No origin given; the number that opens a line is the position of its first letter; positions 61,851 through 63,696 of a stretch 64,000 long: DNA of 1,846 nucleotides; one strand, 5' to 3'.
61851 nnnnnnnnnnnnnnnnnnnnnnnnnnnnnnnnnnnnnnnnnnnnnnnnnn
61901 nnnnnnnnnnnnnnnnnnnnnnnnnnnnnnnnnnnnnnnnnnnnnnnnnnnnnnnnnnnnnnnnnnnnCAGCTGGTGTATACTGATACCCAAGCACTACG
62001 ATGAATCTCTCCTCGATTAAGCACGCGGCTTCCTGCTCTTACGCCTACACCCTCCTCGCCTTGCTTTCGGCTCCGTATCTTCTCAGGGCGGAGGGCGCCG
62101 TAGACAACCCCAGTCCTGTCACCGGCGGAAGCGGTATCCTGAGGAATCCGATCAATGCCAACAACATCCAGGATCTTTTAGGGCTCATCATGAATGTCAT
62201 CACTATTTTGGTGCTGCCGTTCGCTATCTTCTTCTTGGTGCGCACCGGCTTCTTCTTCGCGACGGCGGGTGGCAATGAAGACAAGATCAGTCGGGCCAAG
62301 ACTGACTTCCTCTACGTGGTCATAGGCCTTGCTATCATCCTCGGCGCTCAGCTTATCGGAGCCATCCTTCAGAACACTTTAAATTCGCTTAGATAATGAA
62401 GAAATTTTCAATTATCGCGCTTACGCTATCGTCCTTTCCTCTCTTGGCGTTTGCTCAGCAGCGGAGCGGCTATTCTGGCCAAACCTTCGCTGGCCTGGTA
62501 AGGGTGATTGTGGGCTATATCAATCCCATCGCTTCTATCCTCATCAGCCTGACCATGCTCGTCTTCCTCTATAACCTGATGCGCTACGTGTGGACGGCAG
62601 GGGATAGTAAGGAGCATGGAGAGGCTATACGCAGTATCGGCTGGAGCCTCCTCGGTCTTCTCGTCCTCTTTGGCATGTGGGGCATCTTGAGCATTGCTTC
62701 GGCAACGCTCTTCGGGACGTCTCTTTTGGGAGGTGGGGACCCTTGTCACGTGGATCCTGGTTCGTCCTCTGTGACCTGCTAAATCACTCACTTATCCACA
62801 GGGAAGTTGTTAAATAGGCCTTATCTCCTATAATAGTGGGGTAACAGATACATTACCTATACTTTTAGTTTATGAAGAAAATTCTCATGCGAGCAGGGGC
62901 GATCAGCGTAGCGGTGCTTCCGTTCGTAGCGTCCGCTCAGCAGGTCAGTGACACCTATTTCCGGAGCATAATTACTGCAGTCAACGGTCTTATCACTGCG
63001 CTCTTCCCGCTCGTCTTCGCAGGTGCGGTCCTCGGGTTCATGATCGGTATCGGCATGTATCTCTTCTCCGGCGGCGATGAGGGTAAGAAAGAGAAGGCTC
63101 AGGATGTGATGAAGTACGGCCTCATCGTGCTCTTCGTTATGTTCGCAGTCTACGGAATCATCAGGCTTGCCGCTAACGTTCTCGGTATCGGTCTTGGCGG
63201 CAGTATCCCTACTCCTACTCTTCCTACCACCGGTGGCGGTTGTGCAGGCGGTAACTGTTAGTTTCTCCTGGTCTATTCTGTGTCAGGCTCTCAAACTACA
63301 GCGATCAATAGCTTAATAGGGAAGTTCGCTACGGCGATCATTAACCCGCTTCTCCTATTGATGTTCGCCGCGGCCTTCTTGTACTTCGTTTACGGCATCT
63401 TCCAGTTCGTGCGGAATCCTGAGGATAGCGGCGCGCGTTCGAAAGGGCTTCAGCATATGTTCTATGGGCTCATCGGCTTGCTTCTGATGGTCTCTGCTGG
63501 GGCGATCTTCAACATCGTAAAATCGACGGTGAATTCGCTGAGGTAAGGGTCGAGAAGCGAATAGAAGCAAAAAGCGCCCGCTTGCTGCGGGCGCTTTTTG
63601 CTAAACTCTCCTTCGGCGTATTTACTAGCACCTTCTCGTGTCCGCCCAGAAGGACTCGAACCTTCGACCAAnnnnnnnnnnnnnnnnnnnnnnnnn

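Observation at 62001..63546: Tandem array of four VirB2/TrbC-like two-helix pilin paralogs in two alternating sub-types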

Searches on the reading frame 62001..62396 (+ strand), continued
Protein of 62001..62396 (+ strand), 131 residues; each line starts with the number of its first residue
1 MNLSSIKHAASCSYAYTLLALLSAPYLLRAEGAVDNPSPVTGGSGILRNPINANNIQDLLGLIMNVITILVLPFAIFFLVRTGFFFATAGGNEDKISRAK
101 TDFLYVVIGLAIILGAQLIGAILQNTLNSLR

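Call 50: find_encoding_contigs(protein=P0027, flank=10000, max_places=2)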
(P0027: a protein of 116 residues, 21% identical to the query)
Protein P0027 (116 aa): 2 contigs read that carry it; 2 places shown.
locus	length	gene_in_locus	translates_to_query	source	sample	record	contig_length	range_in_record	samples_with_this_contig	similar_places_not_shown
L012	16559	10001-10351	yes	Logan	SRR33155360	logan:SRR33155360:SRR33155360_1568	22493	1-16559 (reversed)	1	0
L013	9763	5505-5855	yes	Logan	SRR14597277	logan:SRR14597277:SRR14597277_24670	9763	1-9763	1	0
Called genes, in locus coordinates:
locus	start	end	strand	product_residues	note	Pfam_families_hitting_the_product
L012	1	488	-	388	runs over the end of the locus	PF03129:HGTP_anticodon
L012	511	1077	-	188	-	PF10502:Peptidase_S26, PF00717:Peptidase_S24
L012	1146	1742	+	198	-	PF01195:Pept_tRNA_hydro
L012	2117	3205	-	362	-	PF21543:CvfB_2nd (faint), PF21710:Spt6_S1 (faint), PF23459:S1_RRP5 (faint), PF00575:S1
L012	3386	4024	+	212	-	PF13483:Lactamase_B_3, PF12706:Lactamase_B_2 (weak)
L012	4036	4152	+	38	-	-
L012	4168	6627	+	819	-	PF00521:DNA_topoisoIV, PF03989:DNA_gyraseA_C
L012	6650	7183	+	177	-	PF01135:PCMT, PF01209:Ubie_methyltran, PF02475:TRM5-TYW2_MTfase (weak), PF01728:FtsJ, PF13847:Methyltransf_31, PF08241:Methyltransf_11, PF08242:Methyltransf_12, PF13649:Methyltransf_25, +2 more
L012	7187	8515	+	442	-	PF01547:SBP_bac_1 (weak), PF13416:SBP_bac_8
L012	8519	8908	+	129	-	PF04956:TrbC (weak), PF18895:T4SS_pilin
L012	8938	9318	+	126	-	PF18895:T4SS_pilin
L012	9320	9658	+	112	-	PF18895:T4SS_pilin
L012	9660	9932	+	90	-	PF18895:T4SS_pilin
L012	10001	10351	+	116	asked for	PF18895:T4SS_pilin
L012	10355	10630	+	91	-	-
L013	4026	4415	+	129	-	PF18895:T4SS_pilin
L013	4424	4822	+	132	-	PF04956:TrbC (faint), PF18895:T4SS_pilin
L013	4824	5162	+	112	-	PF18895:T4SS_pilin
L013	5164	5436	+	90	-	PF18895:T4SS_pilin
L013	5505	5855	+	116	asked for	PF18895:T4SS_pilin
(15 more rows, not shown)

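Call 54: search_protein_families(library=phrogs, proteins=[window:62001-62396:+], max_evalue=0.1)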
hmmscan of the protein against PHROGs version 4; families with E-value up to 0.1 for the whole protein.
window:62001-62396:+ (131 aa): 0 families

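Call 62: find_encoding_contigs(protein=P0036, flank=10000, max_places=3)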
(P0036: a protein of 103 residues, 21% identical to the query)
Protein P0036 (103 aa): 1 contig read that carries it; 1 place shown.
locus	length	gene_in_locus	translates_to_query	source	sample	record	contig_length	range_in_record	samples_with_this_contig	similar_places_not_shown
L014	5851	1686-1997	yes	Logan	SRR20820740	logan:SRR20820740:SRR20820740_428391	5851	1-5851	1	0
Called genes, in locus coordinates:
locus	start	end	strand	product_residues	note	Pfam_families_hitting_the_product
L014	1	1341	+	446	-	?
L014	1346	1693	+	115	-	PF18895:T4SS_pilin (weak)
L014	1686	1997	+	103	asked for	PF04956:TrbC (weak), PF18895:T4SS_pilin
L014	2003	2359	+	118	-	-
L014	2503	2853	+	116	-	PF18895:T4SS_pilin (weak)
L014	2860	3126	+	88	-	PF18895:T4SS_pilin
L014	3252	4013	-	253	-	-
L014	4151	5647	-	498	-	-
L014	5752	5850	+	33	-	?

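Call 63: find_encoding_contigs(protein=P0037, flank=10000, max_places=3)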
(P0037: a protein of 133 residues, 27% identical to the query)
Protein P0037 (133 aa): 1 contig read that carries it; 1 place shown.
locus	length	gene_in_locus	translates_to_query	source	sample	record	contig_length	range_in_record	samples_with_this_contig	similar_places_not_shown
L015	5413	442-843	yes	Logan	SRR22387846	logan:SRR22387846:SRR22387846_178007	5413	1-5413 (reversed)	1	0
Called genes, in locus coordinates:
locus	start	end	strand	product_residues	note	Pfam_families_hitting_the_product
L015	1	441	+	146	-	?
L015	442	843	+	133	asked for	PF18895:T4SS_pilin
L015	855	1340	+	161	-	PF06664:WLS-like_TM (weak)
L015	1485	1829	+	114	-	PF18895:T4SS_pilin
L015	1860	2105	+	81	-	PF18895:T4SS_pilin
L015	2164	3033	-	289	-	-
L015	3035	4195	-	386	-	-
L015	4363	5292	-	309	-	PF04542:Sigma70_r2, PF04545:Sigma70_r4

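Call 93: search_protein_families(library=pfam, proteins=[P0047, P0051, P0069], max_evalue=0.001)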
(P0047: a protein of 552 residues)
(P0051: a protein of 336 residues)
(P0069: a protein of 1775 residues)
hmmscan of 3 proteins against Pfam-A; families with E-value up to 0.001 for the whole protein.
P0047 (552 aa): 3 families
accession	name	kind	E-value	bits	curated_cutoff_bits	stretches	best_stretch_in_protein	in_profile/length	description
PF18895.5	T4SS_pilin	-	2.9e-71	235.9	26.6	6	475-544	3-71/71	Type IV secretion system pilin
PF02322.20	Cyt_bd_oxida_II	-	2.2e-08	34.2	35.6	0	149-366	84-247/302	Cytochrome bd terminal oxidase subunit II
PF17382.7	Ycf70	-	0.00044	21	25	0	288-337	6-55/89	Uncharacterized Ycf70-like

P0051 (336 aa): 1 family
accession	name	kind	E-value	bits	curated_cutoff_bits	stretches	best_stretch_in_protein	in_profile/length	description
PF18895.5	T4SS_pilin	-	1.8e-17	63.6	26.6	2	260-320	12-71/71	Type IV secretion system pilin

P0069 (1775 aa): 2 families
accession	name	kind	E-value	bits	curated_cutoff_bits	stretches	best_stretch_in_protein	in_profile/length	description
PF18895.5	T4SS_pilin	-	6.3e-92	302.1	26.6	11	837-892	16-71/71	Type IV secretion system pilin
PF04956.18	TrbC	-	1e-23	83.8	27.9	2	10-106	9-97/98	TrbC/VIRB2 pilin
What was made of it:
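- A fused relative reaches TrbC at 83.8 bits (call 93).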

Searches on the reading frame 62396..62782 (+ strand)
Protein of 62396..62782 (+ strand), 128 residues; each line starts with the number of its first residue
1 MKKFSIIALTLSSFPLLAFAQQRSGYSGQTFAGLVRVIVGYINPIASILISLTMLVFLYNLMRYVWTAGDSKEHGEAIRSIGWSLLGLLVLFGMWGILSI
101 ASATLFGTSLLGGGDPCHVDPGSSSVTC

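Call 4: search_protein_families(library=pfam, proteins=[window:62396-62782:+], max_evalue=1)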
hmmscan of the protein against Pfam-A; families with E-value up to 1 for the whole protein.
window:62396-62782:+ (128 aa): 1 family
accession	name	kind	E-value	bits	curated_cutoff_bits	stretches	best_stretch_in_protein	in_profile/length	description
PF18895.5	T4SS_pilin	-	0.00018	22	26.6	1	42-99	13-69/71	Type IV secretion system pilin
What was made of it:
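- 62396..62782 (+): Pilin paralogue 2 (type C). It has an MKK...LLAFA/QQ leader, two helices, and a C-terminal tail with a conserved Cys-x10-Cys pair (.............). PF18895 at 22.0 bits, E 1.8e-4, below the cut-off (call 4).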

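Call 5: search_protein_families(library=ncbifam, proteins=[window:62396-62782:+], max_evalue=1)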
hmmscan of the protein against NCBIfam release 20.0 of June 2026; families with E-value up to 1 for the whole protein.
window:62396-62782:+ (128 aa): 1 family
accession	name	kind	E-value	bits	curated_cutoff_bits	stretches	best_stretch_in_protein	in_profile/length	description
NF045849.1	ICE_MMCAP2_0565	equivalog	1.8e-05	24.3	40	1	37-103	8-78/80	Mbov_0395 family pilin-like conjugal transfer protein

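Call 54: search_protein_families(library=phrogs, proteins=[window:62396-62782:+], max_evalue=0.1)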
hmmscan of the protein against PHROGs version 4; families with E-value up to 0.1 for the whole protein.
window:62396-62782:+ (128 aa): 0 families

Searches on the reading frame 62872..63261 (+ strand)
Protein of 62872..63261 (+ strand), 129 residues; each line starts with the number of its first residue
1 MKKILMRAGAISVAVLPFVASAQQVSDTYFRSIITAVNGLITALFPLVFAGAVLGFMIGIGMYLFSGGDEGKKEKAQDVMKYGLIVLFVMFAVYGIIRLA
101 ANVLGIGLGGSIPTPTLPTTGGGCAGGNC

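Call 4: search_protein_families(library=pfam, proteins=[window:62872-63261:+], max_evalue=1)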
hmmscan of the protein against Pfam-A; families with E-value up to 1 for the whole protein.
window:62872-63261:+ (129 aa): 6 families
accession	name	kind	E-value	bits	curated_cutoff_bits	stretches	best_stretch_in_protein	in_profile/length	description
PF18895.5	T4SS_pilin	-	1.1e-06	29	26.6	1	32-98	4-69/71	Type IV secretion system pilin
PF04515.18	Choline_transpo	-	0.0057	16.3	26.9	1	17-107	226-313/326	Plasma-membrane choline transporter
PF06570.16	DUF1129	-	0.0077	16.3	29.1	1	37-108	111-179/207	Protein of unknown function (DUF1129)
PF14093.11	DUF4271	-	0.031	14.6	29.7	0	14-65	106-157/206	Domain of unknown function (DUF4271)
PF12420.13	DUF3671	-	0.16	11.9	34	1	18-99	139-202/223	Fam-L, Fam-M like protein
PF08285.16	DPM3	-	0.87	10.3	25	0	3-74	3-72/90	Dolichol-phosphate mannosyltransferase subunit 3 (DPM3)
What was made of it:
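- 62872..63261 (+): Pilin paralogue 3 (type C). It has an MKK...FVASA/QQ leader, two helices and a Gly/Pro/Thr-rich tail. Its terminal CAGGNC is not conserved in orthologues. PF18895 at 29.0 bits, above the cut-off (call 4).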

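Call 5: search_protein_families(library=ncbifam, proteins=[window:62872-63261:+], max_evalue=1)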
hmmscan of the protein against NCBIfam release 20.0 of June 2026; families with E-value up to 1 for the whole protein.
window:62872-63261:+ (129 aa): 3 families
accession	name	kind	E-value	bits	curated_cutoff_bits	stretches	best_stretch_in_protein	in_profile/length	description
NF045849.1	ICE_MMCAP2_0565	equivalog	0.0028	17.3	40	1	32-101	8-77/80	Mbov_0395 family pilin-like conjugal transfer protein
NF007374.1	PRK09877.1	equivalog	0.14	12.5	260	1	1-58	1-59/157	2,3-diketo-L-gulonate TRAP transporter small permease YiaM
NF052606.1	T4PiliAsmPilCMyx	equivalog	0.76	8.5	700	1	23-64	367-409/419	type IV pilus assembly protein PilC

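Call 7: find_encoding_contigs(protein=window:62872-63261:+, flank=10000, max_places=6)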
Protein window:62872-63261:+ (129 aa): 1 contig read that carries it; 1 place shown.
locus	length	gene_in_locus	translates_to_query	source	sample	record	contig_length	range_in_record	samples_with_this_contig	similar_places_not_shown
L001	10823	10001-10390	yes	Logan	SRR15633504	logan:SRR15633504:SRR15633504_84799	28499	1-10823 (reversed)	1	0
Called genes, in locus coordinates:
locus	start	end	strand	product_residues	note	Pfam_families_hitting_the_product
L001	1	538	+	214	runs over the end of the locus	PF01195:Pept_tRNA_hydro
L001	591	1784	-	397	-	PF21543:CvfB_2nd (faint), PF23459:S1_RRP5 (faint), PF00575:S1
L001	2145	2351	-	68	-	-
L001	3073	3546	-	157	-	-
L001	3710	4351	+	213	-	PF13483:Lactamase_B_3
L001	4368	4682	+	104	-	-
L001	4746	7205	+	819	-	PF00521:DNA_topoisoIV, PF03989:DNA_gyraseA_C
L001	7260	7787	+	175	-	PF01135:PCMT, PF13489:Methyltransf_23, PF01209:Ubie_methyltran, PF13847:Methyltransf_31, PF08241:Methyltransf_11, PF08242:Methyltransf_12, PF13649:Methyltransf_25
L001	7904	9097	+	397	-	PF01547:SBP_bac_1, PF13416:SBP_bac_8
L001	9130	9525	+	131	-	PF18895:T4SS_pilin (weak)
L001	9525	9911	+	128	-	-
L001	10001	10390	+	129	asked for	PF18895:T4SS_pilin (weak)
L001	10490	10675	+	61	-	-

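Call 8: find_homologous_proteins(query=window:62872-63261:+)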
Query window:62872-63261:+ (129 aa): 8 proteins with E <= 0.001 among 61 candidates.
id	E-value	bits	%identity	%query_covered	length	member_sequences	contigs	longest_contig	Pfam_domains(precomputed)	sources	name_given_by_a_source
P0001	1.4e-74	266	100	100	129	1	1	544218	PF18895.6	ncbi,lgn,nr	ncbi:hypothetical protein K8Q93_02285 [Candidatus Parcubacteria bacterium]|nr:hypothetical protein [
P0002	6.6e-53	196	77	97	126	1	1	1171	PF18895.6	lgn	-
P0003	9.8e-50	186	75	91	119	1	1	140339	-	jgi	-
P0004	3.3e-40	155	64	91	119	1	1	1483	PF18895.6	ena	-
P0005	2.8e-37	146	59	93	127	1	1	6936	PF18895.6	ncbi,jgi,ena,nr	ncbi:MAG TPA: hypothetical protein VD967_00570 [Candidatus Paceibacterota bacterium]|nr:hypothetical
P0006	5.6e-37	145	59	97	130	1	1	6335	PF18895.6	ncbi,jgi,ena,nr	ncbi:MAG TPA: hypothetical protein VD967_01010 [Candidatus Paceibacterota bacterium]|nr:hypothetical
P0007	1.2e-36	144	60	91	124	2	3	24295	-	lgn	-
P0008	6.8e-13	67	38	92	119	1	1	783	PF18895.6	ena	-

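Call 14: find_encoding_contigs(protein=P0003, flank=10000, max_places=3)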
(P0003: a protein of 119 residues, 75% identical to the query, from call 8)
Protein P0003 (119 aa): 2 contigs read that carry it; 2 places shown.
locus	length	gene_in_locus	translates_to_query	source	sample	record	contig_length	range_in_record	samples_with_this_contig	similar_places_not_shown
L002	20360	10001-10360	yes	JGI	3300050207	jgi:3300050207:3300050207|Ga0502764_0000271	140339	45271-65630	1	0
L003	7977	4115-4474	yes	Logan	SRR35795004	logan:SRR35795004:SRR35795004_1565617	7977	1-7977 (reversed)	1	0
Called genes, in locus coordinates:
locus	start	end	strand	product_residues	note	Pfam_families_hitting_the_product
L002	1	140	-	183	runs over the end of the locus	PF10502:Peptidase_S26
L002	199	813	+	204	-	PF01195:Pept_tRNA_hydro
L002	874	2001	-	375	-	PF21543:CvfB_2nd (faint), PF00575:S1 (weak), PF23459:S1_RRP5 (faint), PF00575:S1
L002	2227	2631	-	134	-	-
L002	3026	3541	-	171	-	-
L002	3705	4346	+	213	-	PF13483:Lactamase_B_3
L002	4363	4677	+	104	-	-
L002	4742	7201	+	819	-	PF00521:DNA_topoisoIV, PF03989:DNA_gyraseA_C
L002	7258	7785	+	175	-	PF13489:Methyltransf_23 (weak), PF01135:PCMT, PF01209:Ubie_methyltran, PF13847:Methyltransf_31, PF08241:Methyltransf_11, PF08242:Methyltransf_12, PF13649:Methyltransf_25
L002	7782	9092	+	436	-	PF01547:SBP_bac_1, PF13416:SBP_bac_8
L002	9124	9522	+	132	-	PF18895:T4SS_pilin (weak)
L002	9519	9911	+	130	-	-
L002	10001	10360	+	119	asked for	-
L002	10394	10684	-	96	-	-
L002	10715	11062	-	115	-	-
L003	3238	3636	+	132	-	PF18895:T4SS_pilin (weak)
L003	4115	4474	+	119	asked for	-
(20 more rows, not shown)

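Call 15: find_encoding_contigs(protein=P0007, flank=10000, max_places=3)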
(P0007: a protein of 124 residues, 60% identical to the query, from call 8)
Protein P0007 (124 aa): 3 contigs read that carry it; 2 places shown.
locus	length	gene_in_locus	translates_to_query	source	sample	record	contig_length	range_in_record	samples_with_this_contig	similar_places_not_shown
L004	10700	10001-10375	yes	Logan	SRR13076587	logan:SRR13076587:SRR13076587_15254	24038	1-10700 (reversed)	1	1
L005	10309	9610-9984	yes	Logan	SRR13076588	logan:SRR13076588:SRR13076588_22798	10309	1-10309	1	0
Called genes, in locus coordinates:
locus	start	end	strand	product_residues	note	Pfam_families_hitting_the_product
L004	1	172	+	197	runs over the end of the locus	PF01195:Pept_tRNA_hydro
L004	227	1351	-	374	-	PF23459:S1_RRP5 (faint), PF00575:S1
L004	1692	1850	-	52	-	-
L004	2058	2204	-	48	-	-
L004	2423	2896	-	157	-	-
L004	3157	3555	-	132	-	-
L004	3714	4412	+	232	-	PF13483:Lactamase_B_3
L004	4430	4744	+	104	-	-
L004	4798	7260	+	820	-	PF00521:DNA_topoisoIV, PF03989:DNA_gyraseA_C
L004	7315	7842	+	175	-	PF05175:MTS (weak), PF13489:Methyltransf_23, PF01135:PCMT, PF01209:Ubie_methyltran, PF13847:Methyltransf_31, PF08241:Methyltransf_11, PF08242:Methyltransf_12, PF13649:Methyltransf_25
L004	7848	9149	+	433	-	PF01547:SBP_bac_1, PF13416:SBP_bac_8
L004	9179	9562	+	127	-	PF18895:T4SS_pilin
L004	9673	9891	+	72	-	-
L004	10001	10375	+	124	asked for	-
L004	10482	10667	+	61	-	-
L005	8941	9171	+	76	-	PF18895:T4SS_pilin (weak)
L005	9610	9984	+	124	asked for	-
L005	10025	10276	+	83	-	PF18895:T4SS_pilin (weak)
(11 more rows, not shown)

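Call 38: predict_structure(alignment_id=A4)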
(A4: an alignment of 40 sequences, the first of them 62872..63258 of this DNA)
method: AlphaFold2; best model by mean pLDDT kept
length: 129 residues; sequences in the alignment: 40
mean_pLDDT: 77.3   pTM: 0.48
mean pLDDT of the five models: 77.3, 76.1, 74.7, 70.6, 69.4
residues with pLDDT >= 90: 8; 70-90: 90; 50-70: 30; < 50: 1
segments of 3 or more residues with pLDDT < 50: none
pLDDT, mean of each block of 10 residues (from residue 1): 69 75 73 82 87 87 87 86 87 85 67 63 54
secondary structure, 60 per line:
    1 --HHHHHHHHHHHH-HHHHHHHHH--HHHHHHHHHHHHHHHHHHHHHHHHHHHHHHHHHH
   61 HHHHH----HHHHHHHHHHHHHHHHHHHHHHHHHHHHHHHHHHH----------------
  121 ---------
elements in order: H3-14 H16-24 H27-65 H70-104
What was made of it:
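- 62872..63261 (+): AlphaFold2 helices at 27-65 and 70-104 with a disordered tail (call 38).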

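Call 54: search_protein_families(library=phrogs, proteins=[window:62872-63261:+], max_evalue=0.1)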
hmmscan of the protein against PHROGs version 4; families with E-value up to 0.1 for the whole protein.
window:62872-63261:+ (129 aa): 1 family
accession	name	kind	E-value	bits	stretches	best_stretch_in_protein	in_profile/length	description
phrog_3333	-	other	0.097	12.6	1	4-95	161-251/372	O-acetyltransferase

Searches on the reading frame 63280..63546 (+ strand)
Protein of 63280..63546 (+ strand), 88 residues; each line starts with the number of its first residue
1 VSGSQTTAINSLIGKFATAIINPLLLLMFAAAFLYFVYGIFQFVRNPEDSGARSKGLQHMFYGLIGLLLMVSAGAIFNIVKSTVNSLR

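Call 4: search_protein_families(library=pfam, proteins=[window:63280-63546:+], max_evalue=1)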
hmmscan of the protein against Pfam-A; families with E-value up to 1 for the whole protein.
window:63280-63546:+ (88 aa): 4 families
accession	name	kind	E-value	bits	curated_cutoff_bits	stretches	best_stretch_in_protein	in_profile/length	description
PF18895.5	T4SS_pilin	-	3.3e-05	24.3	26.6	1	16-80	8-71/71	Type IV secretion system pilin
PF21944.1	Hemotin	-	0.0055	16.8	27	1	21-47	2-32/74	Hemotin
PF06305.16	LapA_dom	-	0.43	10.9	28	0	5-45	4-44/64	Lipopolysaccharide assembly protein A domain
PF02238.20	COX7a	-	0.57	11.1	22.1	0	51-80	22-51/53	Cytochrome c oxidase subunit VII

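Call 5: search_protein_families(library=ncbifam, proteins=[window:63280-63546:+], max_evalue=1)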
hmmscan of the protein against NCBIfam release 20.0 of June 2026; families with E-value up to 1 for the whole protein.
window:63280-63546:+ (88 aa): 2 families
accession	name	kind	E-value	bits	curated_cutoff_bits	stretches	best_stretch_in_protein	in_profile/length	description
NF045849.1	ICE_MMCAP2_0565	equivalog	6.2e-08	32.2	40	1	8-83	4-79/80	Mbov_0395 family pilin-like conjugal transfer protein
TIGR03943.1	TIGR03943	equivalog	0.023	14.1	88.8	1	24-86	13-79/221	TIGR03943 family putative permease subunit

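Call 34: find_related_loci(query=window:63280-63543:+, collection=genome_contigs, flank=10000)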
Query window:63280-63543:+ (88 aa) in genome_contigs; peptide patterns used: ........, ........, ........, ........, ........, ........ (x = any residue, [..] = any of these).
163 stretches matched a pattern; 2 encode a relative of the query (tblastn E <= 1e-3); 2 distinct loci.
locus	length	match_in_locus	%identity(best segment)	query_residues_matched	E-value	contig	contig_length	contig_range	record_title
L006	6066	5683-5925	84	8-88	4e-45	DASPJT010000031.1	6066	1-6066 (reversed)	MAG TPA_asm: Candidatus Paceibacterota bacterium isolate SMAG_U12017 k141_733513, whole genome shotgun sequence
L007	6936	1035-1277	83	8-88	9e-45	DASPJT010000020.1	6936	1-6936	MAG TPA_asm: Candidatus Paceibacterota bacterium isolate SMAG_U12017 k141_1930833, whole genome shotgun sequence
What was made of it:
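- Tried and rejected: the genome_contigs scan returned only a related MAG (call 34);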

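Call 45: find_encoding_contigs(protein=window:63280-63546:+, flank=10000, max_places=4)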
Protein window:63280-63546:+ (88 aa): no gene with exactly this product is on record in the collection.
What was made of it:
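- Tried and rejected: the exact look-up of paralogue 4 found nothing, and that of paralogue 3 found only a 28.5-kb Logan contig that ends inside the array (calls 7, 45);
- On Patescibacteria T4SS (MPF-FATA-derived, VirB4-based): The K8Q93 genome is absent from genome_contigs and from the contig index (calls 34, 45).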

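Call 54: search_protein_families(library=phrogs, proteins=[window:63280-63546:+], max_evalue=0.1)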
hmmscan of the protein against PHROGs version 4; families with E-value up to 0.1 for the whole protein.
window:63280-63546:+ (88 aa): 1 family
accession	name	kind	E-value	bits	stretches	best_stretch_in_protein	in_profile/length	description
phrog_33302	-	unknown function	0.091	14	0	15-49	29-63/117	-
